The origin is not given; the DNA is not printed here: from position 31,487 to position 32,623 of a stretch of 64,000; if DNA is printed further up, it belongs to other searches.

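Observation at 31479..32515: SPFH/Band-7 lipoprotein with a co-translated two-TM mini-protein (stomatin-NfeD-like pair) in a phage early region, bounded by its own terminator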

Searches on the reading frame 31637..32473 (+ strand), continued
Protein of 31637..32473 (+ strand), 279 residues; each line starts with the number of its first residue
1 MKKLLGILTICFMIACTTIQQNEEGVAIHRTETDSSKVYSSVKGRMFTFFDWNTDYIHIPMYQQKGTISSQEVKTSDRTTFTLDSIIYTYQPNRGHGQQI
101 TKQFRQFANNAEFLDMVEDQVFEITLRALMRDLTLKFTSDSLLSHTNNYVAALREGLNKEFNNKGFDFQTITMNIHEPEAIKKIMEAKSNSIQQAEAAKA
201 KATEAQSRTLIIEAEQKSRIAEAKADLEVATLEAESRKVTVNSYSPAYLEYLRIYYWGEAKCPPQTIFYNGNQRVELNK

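Call 51: find_homologous_proteins(query=A1, max_evalue=0.00001)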
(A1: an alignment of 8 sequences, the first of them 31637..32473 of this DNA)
Query A1 (8 sequences) (279 aa, profile of the alignment): 2316 proteins with E <= 0.00001 among 8000 candidates; the best 120 are listed.
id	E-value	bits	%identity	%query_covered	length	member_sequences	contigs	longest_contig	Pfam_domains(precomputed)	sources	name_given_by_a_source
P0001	1.7e-119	416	61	99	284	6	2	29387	PF01145.32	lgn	-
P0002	1.5e-118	413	61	97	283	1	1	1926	PF01145.32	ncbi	-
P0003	8.8e-113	394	57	100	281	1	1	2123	PF01145.32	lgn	-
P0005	1.8e-100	354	24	97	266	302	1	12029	PF01145.32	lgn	-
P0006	2.1e-97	344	25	97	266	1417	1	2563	PF01145.32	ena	-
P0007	4.5e-97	343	23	94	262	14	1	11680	PF01145.32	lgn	-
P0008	3.2e-96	340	24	93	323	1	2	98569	PF01145.32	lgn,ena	-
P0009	4.9e-96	339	25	100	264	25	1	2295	PF01145.32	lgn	-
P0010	1.2e-95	338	24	92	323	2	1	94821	PF01145.32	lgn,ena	-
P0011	3.9e-95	336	23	94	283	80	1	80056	PF01145.32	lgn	-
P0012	5.3e-94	332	24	93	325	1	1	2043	PF01145.32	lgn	-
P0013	1.6e-93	331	23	99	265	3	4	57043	PF01145.32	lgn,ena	-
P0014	5.4e-93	329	22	97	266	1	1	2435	PF01145.32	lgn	-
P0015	8.1e-93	329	22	97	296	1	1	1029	PF01145.32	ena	-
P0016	3.0e-92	327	24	94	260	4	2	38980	PF01145.32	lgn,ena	-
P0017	3.8e-92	326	24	94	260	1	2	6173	PF01145.32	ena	-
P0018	4.1e-92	326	25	100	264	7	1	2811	PF01145.32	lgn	-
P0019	8.4e-92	325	24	99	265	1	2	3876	PF01145.32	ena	-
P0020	4.8e-91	323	24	94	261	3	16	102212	PF01145.32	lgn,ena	-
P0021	1.3e-90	321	25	94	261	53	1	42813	PF01145.32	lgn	-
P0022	1.8e-90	321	21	96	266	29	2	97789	PF01145.32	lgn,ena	-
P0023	3.0e-90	320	24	94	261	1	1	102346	PF01145.32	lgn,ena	-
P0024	4.6e-90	320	21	94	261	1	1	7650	PF01145.32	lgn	-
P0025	7.8e-90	319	23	79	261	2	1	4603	PF01145.32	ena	-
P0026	9.3e-90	319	21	94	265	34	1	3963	PF01145.32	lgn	-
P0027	1.0e-89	318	26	95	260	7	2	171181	PF01145.32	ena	-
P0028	1.5e-89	318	23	99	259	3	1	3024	PF01145.32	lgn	-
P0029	3.0e-89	317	23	96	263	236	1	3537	PF01145.32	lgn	-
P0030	4.1e-89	316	24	97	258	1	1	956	PF01145.32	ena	-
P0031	7.1e-89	316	22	97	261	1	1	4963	PF01145.32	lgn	-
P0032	1.1e-88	315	24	93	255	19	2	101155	PF01145.32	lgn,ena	-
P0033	1.7e-88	314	24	93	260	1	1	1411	PF01145.32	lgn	-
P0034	2.7e-88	314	25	94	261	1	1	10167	PF01145.32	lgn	-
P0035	2.7e-88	314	25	91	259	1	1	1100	PF01145.32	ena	-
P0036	3.8e-88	313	24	94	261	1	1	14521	PF01145.32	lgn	-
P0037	5.1e-88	313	20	97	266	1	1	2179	PF01145.32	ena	-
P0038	5.5e-88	313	21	97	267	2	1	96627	PF01145.32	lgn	-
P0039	8.5e-88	312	26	92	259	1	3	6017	PF01145.32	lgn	-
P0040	1.3e-87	311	22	93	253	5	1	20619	PF01145.32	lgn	-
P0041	2.2e-87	311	25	92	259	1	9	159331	PF01145.32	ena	-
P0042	2.6e-87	311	24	92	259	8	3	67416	PF01145.32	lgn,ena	-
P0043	2.7e-87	310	23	94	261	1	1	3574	PF01145.32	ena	-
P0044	3.2e-87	310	21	94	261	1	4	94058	PF01145.32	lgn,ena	-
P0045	3.2e-87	310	21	94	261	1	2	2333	PF01145.32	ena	-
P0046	4.1e-87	310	22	91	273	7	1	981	PF01145.32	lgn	-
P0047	4.4e-87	310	23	94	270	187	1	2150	PF01145.32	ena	-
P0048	7.6e-87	309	23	94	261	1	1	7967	PF01145.32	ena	-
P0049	8.0e-87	309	24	94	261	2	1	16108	PF01145.32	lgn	-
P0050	8.8e-87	309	24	94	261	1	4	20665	PF01145.32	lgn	-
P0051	9.6e-87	309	23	97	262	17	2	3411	PF01145.32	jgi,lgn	jgi:regulator of protease activity HflC (stomatin/prohibitin superfamily)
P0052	9.7e-87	309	22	96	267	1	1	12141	PF01145.32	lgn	-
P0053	1.5e-86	308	24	80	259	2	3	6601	PF01145.32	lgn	-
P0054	1.6e-86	308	23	79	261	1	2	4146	PF01145.32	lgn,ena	-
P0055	1.8e-86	308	24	94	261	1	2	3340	PF01145.32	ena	-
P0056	2.3e-86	307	-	-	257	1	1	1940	PF01145.32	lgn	-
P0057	2.7e-86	307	21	91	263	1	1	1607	PF01145.32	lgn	-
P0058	4.3e-86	306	26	73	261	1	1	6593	PF01145.32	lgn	-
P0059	5.1e-86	306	24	94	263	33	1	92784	PF01145.32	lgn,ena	-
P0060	6.5e-86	306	25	76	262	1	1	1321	PF01145.32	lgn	-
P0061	8.4e-86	306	22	97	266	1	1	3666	PF01145.32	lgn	-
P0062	9.4e-86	305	22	91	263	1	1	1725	PF01145.32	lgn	-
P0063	9.4e-86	305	-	-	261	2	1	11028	PF01145.32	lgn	-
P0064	1.2e-85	305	24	76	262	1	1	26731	PF01145.32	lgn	-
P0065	1.2e-85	305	21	73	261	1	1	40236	PF01145.32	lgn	-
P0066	1.6e-85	305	25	84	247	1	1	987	PF01145.32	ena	-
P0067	1.8e-85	304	21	99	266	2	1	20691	PF01145.32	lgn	-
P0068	1.9e-85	304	-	-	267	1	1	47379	PF01145.32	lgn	-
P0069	2.1e-85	304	23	92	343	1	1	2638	PF01145.32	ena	-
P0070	2.7e-85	304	21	92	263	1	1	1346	PF01145.32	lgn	-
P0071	2.7e-85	304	21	76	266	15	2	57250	PF01145.32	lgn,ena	-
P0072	3.3e-85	304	20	94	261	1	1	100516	PF01145.32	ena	-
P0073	3.7e-85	303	22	91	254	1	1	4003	PF01145.32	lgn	-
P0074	3.8e-85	303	22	92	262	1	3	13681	PF01145.32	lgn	-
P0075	4.4e-85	303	19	94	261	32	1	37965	PF01145.32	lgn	-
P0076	6.0e-85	303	24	79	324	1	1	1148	PF01145.32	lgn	-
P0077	7.1e-85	303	21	92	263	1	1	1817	PF01145.32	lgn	-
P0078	7.3e-85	302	21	91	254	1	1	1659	PF01145.32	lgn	-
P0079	8.2e-85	302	19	94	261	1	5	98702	PF01145.32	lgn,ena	-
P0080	1.1e-84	302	22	74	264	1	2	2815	PF01145.32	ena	-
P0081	1.1e-84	302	22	94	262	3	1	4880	PF01145.32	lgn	-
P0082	1.2e-84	302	20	100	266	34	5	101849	PF01145.32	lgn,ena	-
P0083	1.4e-84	302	22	93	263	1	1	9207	PF01145.32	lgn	-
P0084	1.4e-84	302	25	79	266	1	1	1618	PF01145.32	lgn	-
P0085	1.4e-84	302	23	92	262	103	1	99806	PF01145.32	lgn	-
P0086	1.5e-84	301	22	91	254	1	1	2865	PF01145.32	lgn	-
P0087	1.6e-84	301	24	97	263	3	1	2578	PF01145.32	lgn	-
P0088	1.9e-84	301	22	74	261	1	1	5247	PF01145.32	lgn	-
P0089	2.0e-84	301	23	94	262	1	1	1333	PF01145.32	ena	-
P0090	2.3e-84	301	23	94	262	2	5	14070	PF01145.32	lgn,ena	-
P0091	2.4e-84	301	22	91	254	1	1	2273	PF01145.32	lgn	-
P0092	2.5e-84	301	24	80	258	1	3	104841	PF01145.32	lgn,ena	-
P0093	2.7e-84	301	20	68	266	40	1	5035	PF01145.32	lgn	-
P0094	2.7e-84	301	23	94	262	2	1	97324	PF01145.32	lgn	-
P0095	3.3e-84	300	23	97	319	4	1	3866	PF01145.32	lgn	-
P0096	3.4e-84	300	21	78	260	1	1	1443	PF01145.32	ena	-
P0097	4.5e-84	300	20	73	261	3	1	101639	PF01145.32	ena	-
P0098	5.8e-84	300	22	93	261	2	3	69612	PF01145.32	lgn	-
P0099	6.4e-84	299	22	71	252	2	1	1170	PF01145.32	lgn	-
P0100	6.6e-84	299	-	-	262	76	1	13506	PF01145.32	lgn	-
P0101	7.3e-84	299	-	-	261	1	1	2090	PF01145.32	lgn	-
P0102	7.8e-84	299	21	94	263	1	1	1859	PF01145.32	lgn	-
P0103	8.5e-84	299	20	78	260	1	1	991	PF01145.32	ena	-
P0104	8.8e-84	299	21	75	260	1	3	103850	PF01145.32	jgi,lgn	jgi:regulator of protease activity HflC (stomatin/prohibitin superfamily)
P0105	9.1e-84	299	20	93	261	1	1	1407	PF01145.32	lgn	-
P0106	1.0e-83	299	21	91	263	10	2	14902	PF01145.32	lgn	-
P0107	1.0e-83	299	26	76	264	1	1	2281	PF01145.32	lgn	-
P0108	1.1e-83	299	-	-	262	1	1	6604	PF01145.32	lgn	-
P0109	1.2e-83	298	21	93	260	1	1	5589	PF01145.32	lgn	-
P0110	1.3e-83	298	22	91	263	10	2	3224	PF01145.32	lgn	-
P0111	1.4e-83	298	22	97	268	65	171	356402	PF01145.32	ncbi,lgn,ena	-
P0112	1.5e-83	298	21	99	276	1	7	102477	PF01145.32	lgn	-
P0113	1.5e-83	298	19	94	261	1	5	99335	PF01145.32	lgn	-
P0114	1.5e-83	298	-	-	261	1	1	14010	PF01145.32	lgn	-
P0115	1.5e-83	298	-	-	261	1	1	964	PF01145.32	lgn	-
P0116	1.6e-83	298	21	93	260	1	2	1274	PF01145.32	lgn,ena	-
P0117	1.6e-83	298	21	92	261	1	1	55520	PF01145.32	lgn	-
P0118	1.9e-83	298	23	76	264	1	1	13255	PF01145.32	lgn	-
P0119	2.0e-83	298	22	100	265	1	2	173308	PF01145.32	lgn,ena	-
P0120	2.0e-83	298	24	76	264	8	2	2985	PF01145.32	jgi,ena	-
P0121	2.1e-83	298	23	76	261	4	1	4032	PF01145.32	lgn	-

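Call 54: search_solved_structures(query=A2, max_evalue=0.01)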
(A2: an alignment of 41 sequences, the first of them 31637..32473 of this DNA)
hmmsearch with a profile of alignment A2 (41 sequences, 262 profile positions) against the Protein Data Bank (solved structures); distinct sequences matched with E-value up to 0.01: 11.
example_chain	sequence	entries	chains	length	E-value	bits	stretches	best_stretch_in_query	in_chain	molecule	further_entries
8rrh_B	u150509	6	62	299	8.6e-08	34.8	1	122-231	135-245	Prohibitin-2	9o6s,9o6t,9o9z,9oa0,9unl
8rrh_A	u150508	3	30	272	1.3e-07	34.2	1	23-230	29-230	Prohibitin 1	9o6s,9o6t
9unl_E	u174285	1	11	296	1.7e-07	33.8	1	23-230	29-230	Prohibitin 1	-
9o9z_A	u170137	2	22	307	1.9e-07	33.6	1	23-230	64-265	Prohibitin 1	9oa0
9urz_B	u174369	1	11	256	3.8e-07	32.7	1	122-241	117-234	Prohibitin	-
9urz_D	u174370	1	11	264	4.7e-05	25.8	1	116-231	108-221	Prohibitin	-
8z5g_A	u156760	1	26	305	0.00012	24.5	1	46-221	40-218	Protein QmcA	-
6iqe_A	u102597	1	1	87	0.0019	20.6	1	181-231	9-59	Prohibitin-2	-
7vhq_E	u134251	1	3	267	0.0037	19.6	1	120-226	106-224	Protein HflK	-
9lun_D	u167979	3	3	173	0.0082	18.5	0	68-133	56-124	SKP1-like protein 1B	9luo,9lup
7vhp_E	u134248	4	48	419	0.0099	18.2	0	121-226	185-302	Protein HflK | Modulator of FtsH protease HflK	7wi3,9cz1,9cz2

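Call 59: predict_structure(alignment_id=A2)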
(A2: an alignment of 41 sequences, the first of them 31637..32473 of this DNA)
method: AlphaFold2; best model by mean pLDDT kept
length: 279 residues; sequences in the alignment: 41
mean_pLDDT: 78.1   pTM: 0.57
mean pLDDT of the five models: 78.1, 77.6, 76.2, 75.1, 71.2
residues with pLDDT >= 90: 90; 70-90: 108; 50-70: 60; < 50: 21
segments of 3 or more residues with pLDDT < 50: 259-279
pLDDT, mean of each block of 10 residues (from residue 1): 76 72 86 68 69 84 93 92 93 92 78 85 94 94 92 96 95 85 76 77 64 72 80 68 60 57 41 42
secondary structure, 60 per line:
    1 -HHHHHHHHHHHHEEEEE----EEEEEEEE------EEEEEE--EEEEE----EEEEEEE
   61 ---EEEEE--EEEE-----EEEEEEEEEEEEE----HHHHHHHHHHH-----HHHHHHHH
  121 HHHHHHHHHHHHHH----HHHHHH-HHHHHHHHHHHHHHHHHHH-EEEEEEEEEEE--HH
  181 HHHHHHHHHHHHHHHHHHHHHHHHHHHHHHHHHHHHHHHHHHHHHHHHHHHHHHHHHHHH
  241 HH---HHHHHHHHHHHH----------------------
elements in order: H2-13 E14-18 E23-30 E37-42 E45-49 E54-60 E64-68 E71-74 E80-92 H97-107 H113-134 H139-144 H146-164 E166-176 H179-242 H246-257

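Call 61: find_related_loci(query=L001:2992-3768:+, collection=genome_contigs, flank=3000)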
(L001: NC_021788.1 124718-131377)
Query L001:2992-3768:+ (259 aa) in genome_contigs; peptide patterns used: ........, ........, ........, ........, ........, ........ (x = any residue, [..] = any of these).
133 stretches matched a pattern, but none encodes a relative of the query by tblastn (E <= 1e-3).

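Call 63: fold_search(model_id=the predicted structure, library=pdb)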
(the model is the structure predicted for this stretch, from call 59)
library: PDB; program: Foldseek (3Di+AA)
matches with E <= 10: 518; with E <= 0.001: 50
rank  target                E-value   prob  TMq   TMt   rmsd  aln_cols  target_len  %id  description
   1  8rrh_A                7.3e-13  1.00  0.55  0.57  21.3       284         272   13  The human prohibitin complex (released 2024-12-18)
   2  8rrh_B                7.3e-13  1.00  0.55  0.51  21.8       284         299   14  The human prohibitin complex (released 2024-12-18)
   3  9oh9_B                1.4e-11  1.00  0.54  0.58  21.9       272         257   13  Human Stomatin Complex in Native Membrane Vesicles (released 2025-08-13)
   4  9oh9_A                1.5e-11  1.00  0.53  0.58  22.5       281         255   14  Human Stomatin Complex in Native Membrane Vesicles (released 2025-08-13)
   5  7vhq_G                2.6e-11  1.00  0.51  0.48  16.3       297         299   14  Structural insights into the membrane microdomain organization by SPFH family proteins (released 2022-01-19)
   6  9vvg_A                2.9e-11  1.00  0.51  0.48  21.4       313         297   15  Cryo-EM structure of the erlin1/2 complex purified using GDN and CHS (released 2026-03-25)
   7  9z7u_B                3.7e-11  1.00  0.53  0.54  22.5       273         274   13  Human Stomatin - C8 Symmetry (released 2026-02-25)
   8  9o9z_A                8.5e-11  1.00  0.53  0.61  18.0       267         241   13  The human PHB1/2 complex (closed) (released 2025-10-22)
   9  9vvg_a                8.5e-11  1.00  0.48  0.45  24.2       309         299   16  Cryo-EM structure of the erlin1/2 complex purified using GDN and CHS (released 2026-03-25)
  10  9vvj_A                9.0e-11  1.00  0.51  0.48  20.7       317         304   16  Cryo-EM structure of the erlin1/2 complex purified using DDM and GDN (released 2026-03-25)
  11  9z7u_C                1.4e-10  1.00  0.53  0.54  23.0       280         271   14  Human Stomatin - C8 Symmetry (released 2026-02-25)
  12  7wi3_C                2.1e-10  1.00  0.47  0.46  19.0       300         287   15  Cryo-EM structure of E.Coli FtsH-HflkC AAA protease complex (released 2022-06-01)
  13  9o9z_a                2.8e-10  1.00  0.53  0.55  10.8       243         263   14  The human PHB1/2 complex (closed) (released 2025-10-22)
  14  7vhq_E                3.5e-10  1.00  0.52  0.55  15.1       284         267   14  Structural insights into the membrane microdomain organization by SPFH family proteins (released 2022-01-19)
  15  9vvj_a                3.7e-10  1.00  0.51  0.48  20.9       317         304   16  Cryo-EM structure of the erlin1/2 complex purified using DDM and GDN (released 2026-03-25)
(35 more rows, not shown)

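Call 65: find_related_loci(query=A4, collection=genome_contigs, flank=3000)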
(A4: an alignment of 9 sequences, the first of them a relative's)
Query A4 (259 aa) in genome_contigs; peptide patterns used: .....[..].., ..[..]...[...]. (x = any residue, [..] = any of these).
62 stretches matched a pattern; 49 encode a relative of the query (tblastn E <= 1e-3); 48 distinct loci.
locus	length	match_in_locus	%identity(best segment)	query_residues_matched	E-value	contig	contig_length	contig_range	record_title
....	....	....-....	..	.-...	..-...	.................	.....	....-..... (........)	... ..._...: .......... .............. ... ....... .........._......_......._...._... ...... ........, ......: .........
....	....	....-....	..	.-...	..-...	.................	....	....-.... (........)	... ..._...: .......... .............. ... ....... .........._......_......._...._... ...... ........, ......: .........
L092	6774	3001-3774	71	1-258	2e-126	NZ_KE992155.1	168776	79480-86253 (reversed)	Capnocytophaga sp. oral taxon 863 str. F0517 Scaffold73, whole genome shotgun sequence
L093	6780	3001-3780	66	1-258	6e-114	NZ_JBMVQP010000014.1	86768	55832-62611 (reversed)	Myroides sp. C6-3 NODE_14_length_86768_cov_162.194622, whole genome shotgun sequence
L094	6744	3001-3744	66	9-258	1e-111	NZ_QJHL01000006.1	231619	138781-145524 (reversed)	Flavobacterium hydrophilum strain IMCC34758 NODE_6_length_231619_cov_72.324219, whole genome shotgun sequence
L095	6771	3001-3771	64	1-259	4e-112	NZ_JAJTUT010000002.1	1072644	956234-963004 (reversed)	Flavobacterium algicola strain MBE-1 Scaffold2, whole genome shotgun sequence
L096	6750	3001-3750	64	7-258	1e-110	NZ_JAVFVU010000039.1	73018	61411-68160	Dyadobacter sp. LHD-138 LHD.138_ctg039, whole genome shotgun sequence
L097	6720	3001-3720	67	17-258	1e-109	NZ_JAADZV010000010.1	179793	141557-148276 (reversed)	Flavobacterium limi strain THG-AG6.4 NODE_10_length_179793_cov_175.189582, whole genome shotgun sequence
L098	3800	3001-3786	59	1-258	9e-104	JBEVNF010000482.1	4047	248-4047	MAG: Flavitalea sp. isolate T4R4BO_autometa_bin_0011 T4R4BO_autometa_bin_0011_k133_330155, whole genome shotgun sequence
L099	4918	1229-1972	60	11-258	8e-103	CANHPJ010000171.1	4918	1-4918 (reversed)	MAG: Bacteroidetes bacterium isolate RE-23may17-205 genome assembly, contig: RE-23may17-C120975, whole genome shotgun se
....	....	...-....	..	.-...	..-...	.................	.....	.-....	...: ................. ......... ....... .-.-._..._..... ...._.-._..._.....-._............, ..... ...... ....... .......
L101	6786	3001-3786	58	4-258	4e-101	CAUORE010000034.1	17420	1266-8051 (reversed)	MAG TPA_asm: uncultured Flavobacteriaceae bacterium isolate SRR8290082_bin.3_MetaWRAP_v1.3_MAG genome assembly, contig:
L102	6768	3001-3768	59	6-258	4e-101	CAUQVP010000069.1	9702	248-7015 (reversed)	MAG TPA_asm: uncultured Flavobacteriaceae bacterium isolate ERR9968821_bin.31_MetaWRAP_v1.3_MAG genome assembly, contig:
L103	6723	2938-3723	58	4-258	6e-101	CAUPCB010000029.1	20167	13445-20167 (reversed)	MAG TPA_asm: uncultured Flavobacteriaceae bacterium isolate SRR8290101_bin.5_MetaWRAP_v1.3_MAG genome assembly, contig:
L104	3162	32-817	58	4-258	6e-103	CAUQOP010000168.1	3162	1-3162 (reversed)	MAG TPA_asm: uncultured Flavobacteriaceae bacterium isolate ERR9968710_bin.11_MetaWRAP_v1.3_MAG genome assembly, contig:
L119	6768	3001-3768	57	2-258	3e-96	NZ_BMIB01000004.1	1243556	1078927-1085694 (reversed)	Filimonas zeae strain CGMCC 1.15290 sequence04, whole genome shotgun sequence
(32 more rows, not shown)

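Call 84: find_encoding_contigs(protein=P0095, flank=3000, max_places=2)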
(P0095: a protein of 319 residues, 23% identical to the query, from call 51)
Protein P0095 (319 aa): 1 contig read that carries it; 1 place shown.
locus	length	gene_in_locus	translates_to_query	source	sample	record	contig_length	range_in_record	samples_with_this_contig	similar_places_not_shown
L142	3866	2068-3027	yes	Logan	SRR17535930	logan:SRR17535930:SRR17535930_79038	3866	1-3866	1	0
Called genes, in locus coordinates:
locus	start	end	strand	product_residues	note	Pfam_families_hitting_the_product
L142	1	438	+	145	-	?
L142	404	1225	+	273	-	-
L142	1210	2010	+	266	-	-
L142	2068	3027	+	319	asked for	PF01145:Band_7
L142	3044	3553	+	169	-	PF13392:HNH_3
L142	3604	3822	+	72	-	-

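Call 85: find_encoding_contigs(protein=P0008, flank=3000, max_places=2)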
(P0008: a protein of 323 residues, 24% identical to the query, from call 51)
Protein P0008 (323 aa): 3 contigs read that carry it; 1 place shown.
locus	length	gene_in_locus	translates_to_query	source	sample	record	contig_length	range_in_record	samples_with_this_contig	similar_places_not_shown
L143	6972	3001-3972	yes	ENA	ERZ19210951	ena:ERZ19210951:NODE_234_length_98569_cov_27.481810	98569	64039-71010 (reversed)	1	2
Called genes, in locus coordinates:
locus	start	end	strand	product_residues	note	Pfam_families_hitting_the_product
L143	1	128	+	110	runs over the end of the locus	-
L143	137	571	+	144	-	-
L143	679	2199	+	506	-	PF18127:NAMPT_N, PF04095:NAPRTase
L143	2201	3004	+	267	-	-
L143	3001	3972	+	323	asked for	PF01145:Band_7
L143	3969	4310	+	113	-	-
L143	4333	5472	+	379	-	PF04851:ResIII (faint), PF00271:Helicase_C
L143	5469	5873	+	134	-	-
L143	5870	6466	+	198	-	-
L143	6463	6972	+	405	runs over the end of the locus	-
